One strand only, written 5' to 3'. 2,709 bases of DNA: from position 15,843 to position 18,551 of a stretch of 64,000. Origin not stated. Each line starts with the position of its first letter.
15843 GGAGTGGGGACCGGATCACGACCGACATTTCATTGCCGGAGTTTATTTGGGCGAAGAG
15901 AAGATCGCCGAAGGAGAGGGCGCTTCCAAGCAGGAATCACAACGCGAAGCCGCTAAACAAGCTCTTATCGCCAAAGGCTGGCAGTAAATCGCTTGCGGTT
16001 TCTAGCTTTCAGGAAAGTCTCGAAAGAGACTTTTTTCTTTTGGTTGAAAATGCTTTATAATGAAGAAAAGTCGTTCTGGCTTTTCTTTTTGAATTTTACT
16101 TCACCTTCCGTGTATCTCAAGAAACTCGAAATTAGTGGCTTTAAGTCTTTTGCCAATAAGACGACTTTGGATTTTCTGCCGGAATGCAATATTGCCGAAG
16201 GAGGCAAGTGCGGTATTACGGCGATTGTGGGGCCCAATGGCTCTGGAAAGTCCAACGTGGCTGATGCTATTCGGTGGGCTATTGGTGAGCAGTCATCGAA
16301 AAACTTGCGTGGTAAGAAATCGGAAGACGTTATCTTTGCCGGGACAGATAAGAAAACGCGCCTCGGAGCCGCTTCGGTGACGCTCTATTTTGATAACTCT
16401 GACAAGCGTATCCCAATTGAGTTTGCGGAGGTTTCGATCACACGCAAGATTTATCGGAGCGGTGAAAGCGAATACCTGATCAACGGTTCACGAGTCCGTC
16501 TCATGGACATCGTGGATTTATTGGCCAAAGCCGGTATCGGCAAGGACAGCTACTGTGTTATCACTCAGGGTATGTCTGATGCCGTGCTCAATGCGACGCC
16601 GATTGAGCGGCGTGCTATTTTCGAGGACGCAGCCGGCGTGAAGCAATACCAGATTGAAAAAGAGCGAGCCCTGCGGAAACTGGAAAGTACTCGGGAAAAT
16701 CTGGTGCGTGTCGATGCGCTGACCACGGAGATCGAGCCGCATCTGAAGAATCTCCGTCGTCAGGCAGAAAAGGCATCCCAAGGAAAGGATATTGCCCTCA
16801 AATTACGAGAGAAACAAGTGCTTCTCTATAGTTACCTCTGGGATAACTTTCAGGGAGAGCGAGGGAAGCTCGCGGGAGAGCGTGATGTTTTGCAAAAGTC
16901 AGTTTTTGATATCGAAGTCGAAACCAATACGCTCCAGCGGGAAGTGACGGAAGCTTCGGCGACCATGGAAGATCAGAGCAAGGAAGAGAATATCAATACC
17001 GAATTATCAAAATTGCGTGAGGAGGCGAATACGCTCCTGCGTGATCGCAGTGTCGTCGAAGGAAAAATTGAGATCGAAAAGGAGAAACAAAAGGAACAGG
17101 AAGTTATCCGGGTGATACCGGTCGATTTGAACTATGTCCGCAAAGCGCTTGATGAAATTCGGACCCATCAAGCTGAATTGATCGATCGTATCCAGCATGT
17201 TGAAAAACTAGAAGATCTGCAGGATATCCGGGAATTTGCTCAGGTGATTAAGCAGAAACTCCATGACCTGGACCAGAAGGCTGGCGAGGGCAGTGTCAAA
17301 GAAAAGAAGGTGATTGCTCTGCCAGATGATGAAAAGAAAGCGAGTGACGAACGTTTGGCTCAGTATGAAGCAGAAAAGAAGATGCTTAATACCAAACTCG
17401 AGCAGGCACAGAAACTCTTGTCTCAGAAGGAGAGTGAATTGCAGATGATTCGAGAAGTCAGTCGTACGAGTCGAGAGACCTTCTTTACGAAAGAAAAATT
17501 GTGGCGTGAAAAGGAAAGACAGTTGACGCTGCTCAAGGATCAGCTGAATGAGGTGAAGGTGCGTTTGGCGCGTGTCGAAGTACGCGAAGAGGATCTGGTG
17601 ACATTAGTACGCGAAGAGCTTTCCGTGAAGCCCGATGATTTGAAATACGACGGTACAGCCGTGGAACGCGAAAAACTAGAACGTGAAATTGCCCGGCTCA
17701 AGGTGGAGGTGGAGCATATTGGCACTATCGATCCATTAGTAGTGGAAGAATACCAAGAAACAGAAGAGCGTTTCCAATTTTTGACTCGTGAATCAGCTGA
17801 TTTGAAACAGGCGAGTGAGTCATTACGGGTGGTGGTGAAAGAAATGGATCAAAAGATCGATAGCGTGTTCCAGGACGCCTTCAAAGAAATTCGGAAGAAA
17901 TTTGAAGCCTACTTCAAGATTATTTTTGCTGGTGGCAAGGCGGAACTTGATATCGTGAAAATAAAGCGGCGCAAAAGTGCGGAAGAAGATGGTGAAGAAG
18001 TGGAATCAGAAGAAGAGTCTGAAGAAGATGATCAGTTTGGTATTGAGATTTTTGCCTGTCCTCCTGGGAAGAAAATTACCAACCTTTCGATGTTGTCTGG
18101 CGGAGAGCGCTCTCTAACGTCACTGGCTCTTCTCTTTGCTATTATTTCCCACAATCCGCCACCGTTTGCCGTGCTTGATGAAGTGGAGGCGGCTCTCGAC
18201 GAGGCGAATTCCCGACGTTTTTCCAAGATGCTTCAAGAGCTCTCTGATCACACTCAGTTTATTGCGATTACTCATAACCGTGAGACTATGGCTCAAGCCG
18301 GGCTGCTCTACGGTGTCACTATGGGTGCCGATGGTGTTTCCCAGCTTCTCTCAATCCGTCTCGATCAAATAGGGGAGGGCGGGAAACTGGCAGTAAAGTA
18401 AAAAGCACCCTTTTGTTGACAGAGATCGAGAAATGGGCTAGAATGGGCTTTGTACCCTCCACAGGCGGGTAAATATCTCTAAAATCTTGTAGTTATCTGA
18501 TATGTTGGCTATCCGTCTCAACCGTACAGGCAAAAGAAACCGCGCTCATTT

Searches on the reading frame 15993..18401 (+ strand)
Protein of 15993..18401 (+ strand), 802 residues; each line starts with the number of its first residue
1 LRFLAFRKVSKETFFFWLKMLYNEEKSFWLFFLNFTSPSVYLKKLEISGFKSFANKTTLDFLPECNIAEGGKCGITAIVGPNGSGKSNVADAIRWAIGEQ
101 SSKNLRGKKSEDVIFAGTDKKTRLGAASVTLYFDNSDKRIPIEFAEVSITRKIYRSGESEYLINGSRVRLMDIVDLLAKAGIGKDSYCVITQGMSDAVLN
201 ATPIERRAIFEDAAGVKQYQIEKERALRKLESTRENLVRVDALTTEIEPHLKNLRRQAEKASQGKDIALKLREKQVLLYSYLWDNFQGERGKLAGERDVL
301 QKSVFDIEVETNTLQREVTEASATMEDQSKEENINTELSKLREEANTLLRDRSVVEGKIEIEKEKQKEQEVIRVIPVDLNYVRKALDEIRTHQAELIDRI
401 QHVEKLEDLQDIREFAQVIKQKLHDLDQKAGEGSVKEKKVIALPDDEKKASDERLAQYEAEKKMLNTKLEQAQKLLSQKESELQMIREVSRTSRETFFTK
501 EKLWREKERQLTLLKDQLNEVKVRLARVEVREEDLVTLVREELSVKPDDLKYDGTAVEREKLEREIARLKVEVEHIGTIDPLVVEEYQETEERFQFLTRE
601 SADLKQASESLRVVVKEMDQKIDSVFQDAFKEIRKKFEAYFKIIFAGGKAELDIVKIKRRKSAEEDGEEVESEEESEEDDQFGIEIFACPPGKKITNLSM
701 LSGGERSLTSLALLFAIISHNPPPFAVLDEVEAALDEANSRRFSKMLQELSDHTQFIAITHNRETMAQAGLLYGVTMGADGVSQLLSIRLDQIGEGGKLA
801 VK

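Call 54: search_protein_families(library=pfam, proteins=[window:15993-18401:+], max_evalue=0.00001)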
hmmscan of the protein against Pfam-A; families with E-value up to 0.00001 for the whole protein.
window:15993-18401:+ (802 aa): 4 families
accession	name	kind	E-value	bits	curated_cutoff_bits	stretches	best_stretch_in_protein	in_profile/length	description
PF02463.25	SMC_N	-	7.2e-66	222.2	40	1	41-783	1-219/220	RecF/RecN/SMC N terminal domain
PF13476.12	AAA_23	-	2.9e-18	67.7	27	1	44-248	1-194/201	AAA domain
PF13175.12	AAA_15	-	2.3e-15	57.6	32.1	1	42-762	3-370/374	AAA ATPase domain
PF13304.12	AAA_21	-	3e-15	57.5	27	2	75-142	1-74/304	AAA domain, putative AbiEii toxin, Type IV TA system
